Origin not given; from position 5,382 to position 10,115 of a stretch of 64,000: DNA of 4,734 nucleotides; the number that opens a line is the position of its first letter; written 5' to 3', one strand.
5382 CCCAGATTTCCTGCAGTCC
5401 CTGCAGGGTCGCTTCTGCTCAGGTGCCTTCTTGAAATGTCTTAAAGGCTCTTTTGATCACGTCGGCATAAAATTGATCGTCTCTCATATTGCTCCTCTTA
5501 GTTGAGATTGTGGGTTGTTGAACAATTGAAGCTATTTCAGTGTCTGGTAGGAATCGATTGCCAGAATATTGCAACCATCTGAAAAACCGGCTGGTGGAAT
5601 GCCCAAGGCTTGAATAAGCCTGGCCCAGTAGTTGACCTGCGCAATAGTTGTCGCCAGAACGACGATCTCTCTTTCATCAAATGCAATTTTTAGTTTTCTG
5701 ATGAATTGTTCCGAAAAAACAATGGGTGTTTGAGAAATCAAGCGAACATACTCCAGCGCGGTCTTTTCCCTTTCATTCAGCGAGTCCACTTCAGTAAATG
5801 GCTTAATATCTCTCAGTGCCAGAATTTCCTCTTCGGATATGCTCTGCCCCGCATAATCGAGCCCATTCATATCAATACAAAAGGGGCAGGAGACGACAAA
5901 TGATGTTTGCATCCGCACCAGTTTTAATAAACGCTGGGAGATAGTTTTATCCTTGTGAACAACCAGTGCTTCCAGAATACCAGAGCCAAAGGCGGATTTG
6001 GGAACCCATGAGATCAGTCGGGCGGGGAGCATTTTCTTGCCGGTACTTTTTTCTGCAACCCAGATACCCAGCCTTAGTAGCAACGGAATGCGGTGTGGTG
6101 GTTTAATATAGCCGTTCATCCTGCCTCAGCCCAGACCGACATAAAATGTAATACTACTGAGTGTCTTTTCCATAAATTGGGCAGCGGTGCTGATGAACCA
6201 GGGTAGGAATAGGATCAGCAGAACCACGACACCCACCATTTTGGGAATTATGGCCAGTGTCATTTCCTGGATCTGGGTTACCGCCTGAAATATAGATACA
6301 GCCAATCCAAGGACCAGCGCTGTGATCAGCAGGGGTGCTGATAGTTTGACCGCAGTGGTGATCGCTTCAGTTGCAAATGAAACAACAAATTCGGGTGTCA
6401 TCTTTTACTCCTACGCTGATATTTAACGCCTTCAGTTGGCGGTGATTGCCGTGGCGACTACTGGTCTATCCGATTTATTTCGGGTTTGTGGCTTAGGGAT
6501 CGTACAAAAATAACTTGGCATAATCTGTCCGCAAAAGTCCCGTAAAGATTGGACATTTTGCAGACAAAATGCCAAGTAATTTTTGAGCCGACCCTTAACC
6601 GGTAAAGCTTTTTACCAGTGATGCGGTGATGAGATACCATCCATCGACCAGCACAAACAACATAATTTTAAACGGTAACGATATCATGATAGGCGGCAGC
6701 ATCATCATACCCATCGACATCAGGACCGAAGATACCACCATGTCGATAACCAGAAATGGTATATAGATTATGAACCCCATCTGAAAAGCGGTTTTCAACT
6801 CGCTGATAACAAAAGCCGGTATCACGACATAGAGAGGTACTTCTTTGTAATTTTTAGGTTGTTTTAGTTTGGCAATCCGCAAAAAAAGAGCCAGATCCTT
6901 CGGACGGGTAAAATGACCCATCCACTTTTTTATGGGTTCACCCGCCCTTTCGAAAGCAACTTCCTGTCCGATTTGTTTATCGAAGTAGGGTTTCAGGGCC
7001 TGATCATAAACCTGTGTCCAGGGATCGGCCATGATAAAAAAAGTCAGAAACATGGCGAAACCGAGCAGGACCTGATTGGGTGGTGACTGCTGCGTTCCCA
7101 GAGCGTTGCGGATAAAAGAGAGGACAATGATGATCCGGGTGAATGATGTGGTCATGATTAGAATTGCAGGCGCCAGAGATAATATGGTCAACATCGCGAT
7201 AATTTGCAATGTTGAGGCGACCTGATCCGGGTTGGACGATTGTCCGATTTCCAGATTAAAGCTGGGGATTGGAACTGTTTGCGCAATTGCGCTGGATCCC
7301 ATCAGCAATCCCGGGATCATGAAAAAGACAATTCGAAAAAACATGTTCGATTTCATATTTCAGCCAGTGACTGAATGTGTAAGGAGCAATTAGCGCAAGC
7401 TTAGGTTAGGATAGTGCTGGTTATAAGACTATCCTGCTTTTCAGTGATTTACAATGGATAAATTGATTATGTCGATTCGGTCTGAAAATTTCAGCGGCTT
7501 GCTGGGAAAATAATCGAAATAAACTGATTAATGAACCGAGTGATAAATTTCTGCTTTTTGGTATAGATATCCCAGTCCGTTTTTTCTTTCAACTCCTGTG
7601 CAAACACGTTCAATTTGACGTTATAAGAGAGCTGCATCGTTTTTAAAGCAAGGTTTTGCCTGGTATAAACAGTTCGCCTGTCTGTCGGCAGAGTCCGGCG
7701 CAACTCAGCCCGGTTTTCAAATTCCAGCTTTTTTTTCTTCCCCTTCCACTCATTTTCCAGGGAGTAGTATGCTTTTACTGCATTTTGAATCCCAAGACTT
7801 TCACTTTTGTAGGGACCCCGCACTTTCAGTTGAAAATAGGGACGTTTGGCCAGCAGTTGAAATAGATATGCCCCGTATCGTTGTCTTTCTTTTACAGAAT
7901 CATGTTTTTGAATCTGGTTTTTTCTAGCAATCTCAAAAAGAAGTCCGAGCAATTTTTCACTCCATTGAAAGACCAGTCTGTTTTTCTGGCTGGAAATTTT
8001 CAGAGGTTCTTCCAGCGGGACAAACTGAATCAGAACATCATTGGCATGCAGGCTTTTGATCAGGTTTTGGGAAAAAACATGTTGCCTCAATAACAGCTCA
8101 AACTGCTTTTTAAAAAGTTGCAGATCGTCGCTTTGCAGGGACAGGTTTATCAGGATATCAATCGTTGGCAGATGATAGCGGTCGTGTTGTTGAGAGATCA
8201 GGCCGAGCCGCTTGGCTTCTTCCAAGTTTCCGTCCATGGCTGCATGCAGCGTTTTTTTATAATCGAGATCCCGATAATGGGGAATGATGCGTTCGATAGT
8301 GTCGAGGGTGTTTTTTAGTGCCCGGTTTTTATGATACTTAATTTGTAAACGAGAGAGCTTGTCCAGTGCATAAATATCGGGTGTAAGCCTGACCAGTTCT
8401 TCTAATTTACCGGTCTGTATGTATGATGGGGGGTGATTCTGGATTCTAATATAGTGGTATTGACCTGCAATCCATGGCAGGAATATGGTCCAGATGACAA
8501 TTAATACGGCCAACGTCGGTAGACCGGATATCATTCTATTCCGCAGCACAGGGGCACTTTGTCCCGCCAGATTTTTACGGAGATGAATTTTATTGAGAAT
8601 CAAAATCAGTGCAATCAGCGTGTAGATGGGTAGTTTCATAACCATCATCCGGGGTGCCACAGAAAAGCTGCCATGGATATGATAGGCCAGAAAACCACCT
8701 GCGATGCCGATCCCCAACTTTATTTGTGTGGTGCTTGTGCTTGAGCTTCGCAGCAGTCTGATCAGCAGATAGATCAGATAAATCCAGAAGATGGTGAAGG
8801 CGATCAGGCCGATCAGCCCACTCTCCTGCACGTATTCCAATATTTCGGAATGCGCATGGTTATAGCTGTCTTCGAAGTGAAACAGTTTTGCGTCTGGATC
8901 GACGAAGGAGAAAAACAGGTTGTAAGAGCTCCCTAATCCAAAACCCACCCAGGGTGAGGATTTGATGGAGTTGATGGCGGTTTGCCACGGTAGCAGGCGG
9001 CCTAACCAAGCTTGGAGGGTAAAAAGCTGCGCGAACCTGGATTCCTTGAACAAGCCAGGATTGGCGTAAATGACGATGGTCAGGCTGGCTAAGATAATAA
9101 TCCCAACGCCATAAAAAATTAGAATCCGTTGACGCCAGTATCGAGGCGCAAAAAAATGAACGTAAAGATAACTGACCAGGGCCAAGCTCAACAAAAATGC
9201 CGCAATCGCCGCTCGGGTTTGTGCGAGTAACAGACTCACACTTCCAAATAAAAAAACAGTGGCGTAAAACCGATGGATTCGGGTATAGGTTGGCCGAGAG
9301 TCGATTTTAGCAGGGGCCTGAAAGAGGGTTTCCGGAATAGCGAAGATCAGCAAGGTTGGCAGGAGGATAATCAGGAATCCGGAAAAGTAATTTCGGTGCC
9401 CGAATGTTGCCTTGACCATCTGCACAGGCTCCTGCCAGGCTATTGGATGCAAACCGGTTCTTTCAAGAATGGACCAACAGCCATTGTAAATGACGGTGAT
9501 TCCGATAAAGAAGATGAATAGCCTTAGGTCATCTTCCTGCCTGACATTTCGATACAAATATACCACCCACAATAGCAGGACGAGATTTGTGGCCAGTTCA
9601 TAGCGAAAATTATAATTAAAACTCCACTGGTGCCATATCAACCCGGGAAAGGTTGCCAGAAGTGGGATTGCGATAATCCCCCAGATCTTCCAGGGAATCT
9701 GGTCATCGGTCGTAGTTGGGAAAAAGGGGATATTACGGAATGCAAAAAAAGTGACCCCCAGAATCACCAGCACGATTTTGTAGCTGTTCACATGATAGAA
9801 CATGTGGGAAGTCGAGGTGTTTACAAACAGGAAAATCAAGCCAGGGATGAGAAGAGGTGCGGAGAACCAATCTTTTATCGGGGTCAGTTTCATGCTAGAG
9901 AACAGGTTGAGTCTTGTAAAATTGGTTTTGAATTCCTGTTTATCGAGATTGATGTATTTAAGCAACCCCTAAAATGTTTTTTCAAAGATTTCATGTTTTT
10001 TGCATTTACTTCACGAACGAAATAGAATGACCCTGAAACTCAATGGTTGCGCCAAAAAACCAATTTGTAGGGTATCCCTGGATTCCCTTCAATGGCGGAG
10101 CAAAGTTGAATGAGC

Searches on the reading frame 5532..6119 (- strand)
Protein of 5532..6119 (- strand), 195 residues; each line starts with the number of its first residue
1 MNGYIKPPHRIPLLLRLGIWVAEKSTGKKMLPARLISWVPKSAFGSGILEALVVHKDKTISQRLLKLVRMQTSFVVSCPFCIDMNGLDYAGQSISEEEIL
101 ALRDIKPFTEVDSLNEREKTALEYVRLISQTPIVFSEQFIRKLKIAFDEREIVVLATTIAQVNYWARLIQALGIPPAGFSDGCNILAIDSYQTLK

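Call 4: search_protein_families(library=pfam, proteins=[window:5532-6119:-], max_evalue=0.01)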
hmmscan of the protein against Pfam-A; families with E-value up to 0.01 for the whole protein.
window:5532-6119:- (195 aa): 0 families

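Call 5: search_protein_families(library=ncbifam, proteins=[window:5532-6119:-], max_evalue=0.01)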
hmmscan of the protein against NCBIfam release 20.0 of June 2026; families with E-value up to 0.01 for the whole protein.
window:5532-6119:- (195 aa): 4 families
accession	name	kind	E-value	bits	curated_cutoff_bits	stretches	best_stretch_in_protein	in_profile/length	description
NF053654.1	GroundWater_YciW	equivalog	4.7e-12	46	310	1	58-176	58-173/179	YciW-related (seleno)protein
TIGR01926.1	peroxid_rel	subfamily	1.7e-06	28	81.8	1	51-176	52-175/178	peroxidase-related enzyme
TIGR04030.1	perox_Avi_7169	hypoth_equivalog_domain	0.00023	21.3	233.15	1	67-175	78-185/185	alkylhydroperoxidase domain protein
TIGR04029.1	CMD_Avi_7170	hypoth_equivalog_domain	0.0029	18.4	100.75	1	109-172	107-171/174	CMD domain protein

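Call 37: find_encoding_contigs(protein=window:5532-6119:-, flank=10000, max_places=4)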
Protein window:5532-6119:- (195 aa): 22 contigs read that carry it; 4 places shown.
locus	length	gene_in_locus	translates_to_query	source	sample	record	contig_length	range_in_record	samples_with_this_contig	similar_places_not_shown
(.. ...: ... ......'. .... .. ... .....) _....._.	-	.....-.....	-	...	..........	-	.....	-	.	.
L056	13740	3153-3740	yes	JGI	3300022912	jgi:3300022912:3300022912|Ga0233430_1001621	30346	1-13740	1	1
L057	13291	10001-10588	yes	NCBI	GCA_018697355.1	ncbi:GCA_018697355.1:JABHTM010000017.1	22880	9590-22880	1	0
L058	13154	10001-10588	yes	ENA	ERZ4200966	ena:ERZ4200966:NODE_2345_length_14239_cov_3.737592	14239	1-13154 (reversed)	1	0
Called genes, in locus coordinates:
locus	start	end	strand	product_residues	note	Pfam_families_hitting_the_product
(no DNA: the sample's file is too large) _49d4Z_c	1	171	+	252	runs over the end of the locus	-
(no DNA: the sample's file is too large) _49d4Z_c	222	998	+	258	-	PF02698:DUF218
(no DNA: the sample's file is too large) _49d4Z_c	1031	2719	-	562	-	PF00211:Guanylate_cyc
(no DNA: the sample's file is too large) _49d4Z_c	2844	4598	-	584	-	PF05157:MshEN, PF00437:T2SSE, PF25199:nSTAND_NTPase5 (faint)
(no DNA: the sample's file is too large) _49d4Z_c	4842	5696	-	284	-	PF00929:RNase_T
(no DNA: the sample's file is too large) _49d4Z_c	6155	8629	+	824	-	PF04932:Wzy_C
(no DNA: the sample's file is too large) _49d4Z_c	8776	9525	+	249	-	PF00813:FliP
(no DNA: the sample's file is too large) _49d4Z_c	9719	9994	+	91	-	PF01313:Bac_export_3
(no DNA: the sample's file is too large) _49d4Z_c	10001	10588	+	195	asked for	-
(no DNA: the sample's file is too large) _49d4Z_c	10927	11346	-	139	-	-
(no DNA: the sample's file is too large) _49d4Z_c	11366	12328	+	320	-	PF04392:ABC_sub_bind, PF13407:Peripla_BP_4 (faint)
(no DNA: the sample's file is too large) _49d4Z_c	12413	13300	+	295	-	PF02653:BPD_transp_2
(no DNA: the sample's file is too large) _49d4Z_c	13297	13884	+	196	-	?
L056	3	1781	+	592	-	?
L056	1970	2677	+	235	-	PF00813:FliP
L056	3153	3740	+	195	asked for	-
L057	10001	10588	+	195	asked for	-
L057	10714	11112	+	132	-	PF09719:C_GCAxxG_C_C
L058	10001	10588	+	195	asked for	-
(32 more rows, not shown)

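Call 60: find_homologous_proteins(query=window:5532-6119:-, max_evalue=0.00001)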
Query window:5532-6119:- (195 aa): 2776 proteins with E <= 0.00001 among 3043 candidates; the best 120 are listed.
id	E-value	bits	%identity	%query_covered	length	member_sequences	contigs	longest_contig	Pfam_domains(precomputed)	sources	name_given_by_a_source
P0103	5.3e-122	422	99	100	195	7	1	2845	-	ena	-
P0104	2.2e-110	385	88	100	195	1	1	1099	-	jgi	jgi:alkylhydroperoxidase family enzyme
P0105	4.6e-109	380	88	100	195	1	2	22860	-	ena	-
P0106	5.4e-108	377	87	100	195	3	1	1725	-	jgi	jgi:alkylhydroperoxidase family enzyme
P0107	7.4e-103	360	84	100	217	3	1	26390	-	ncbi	ncbi:MAG: carboxymuconolactone decarboxylase family protein [bacterium]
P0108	2.2e-97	342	81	100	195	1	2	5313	-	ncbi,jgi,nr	ncbi:MAG: carboxymuconolactone decarboxylase family protein [SAR324 cluster bacterium]|nr:carboxymuc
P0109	6.9e-93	327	77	99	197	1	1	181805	-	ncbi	-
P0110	6.3e-91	321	76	99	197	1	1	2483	PF02627.26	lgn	-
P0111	8.7e-88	311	74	99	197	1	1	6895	-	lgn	-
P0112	1.7e-85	303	71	99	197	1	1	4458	PF02627.26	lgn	-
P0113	2.6e-85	303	70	99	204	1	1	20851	-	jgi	-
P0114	5.2e-84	299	84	85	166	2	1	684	-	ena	-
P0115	7.9e-84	298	70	99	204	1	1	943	-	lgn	-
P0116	5.0e-83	295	69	100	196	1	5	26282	-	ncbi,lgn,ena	-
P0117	1.3e-82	294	69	100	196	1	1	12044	-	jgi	jgi:alkylhydroperoxidase family enzyme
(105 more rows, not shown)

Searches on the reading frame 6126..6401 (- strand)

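Call 46: search_protein_families(library=pfam, proteins=[window:6126-6401:-], max_evalue=0.00001)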
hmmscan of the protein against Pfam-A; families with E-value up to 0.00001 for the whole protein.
window:6126-6401:- (91 aa): 1 family
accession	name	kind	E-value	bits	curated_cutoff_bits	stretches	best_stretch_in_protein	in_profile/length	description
PF01313.24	Bac_export_3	-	7.6e-25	87.1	25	1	6-77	2-73/74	Bacterial export proteins, family 3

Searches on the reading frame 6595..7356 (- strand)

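Call 46: search_protein_families(library=pfam, proteins=[window:6595-7356:-], max_evalue=0.00001)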
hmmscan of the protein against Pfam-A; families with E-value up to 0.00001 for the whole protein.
window:6595-7356:- (253 aa): 1 family
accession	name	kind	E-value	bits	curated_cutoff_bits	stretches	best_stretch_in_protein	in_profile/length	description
PF00813.25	FliP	-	5.5e-83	278.1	26.9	1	55-247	1-191/191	FliP family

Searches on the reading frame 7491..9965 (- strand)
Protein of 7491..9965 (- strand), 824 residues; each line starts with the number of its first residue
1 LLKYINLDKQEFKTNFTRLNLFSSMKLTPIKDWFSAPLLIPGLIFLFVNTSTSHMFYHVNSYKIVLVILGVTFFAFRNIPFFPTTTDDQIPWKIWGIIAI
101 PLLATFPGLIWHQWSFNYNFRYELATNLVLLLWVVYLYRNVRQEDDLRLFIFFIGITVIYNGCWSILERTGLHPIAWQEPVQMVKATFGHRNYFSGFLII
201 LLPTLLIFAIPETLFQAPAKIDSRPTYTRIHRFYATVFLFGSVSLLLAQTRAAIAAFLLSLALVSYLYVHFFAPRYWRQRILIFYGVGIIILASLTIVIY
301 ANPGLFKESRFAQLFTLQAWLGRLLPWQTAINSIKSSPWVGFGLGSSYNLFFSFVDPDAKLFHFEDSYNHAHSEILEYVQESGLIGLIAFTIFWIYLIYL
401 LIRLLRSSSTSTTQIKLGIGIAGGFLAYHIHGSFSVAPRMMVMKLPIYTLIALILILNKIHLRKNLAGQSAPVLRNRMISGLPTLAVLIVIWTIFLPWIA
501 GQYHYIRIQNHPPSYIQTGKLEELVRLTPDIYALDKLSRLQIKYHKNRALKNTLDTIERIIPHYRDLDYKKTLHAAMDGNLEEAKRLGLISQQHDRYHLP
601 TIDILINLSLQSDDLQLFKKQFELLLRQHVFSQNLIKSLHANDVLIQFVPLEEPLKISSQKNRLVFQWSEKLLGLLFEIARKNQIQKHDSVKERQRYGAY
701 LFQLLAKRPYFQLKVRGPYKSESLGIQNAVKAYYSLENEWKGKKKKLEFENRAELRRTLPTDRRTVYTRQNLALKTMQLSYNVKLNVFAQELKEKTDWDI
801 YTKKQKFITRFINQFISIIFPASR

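Call 46: search_protein_families(library=pfam, proteins=[window:7491-9965:-], max_evalue=0.00001)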
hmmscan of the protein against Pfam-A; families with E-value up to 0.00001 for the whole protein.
window:7491-9965:- (824 aa): 1 family
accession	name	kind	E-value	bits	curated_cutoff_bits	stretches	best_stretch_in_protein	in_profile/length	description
PF04932.20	Wzy_C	-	6.6e-16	58.9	31.7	1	237-390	2-148/149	O-Antigen ligase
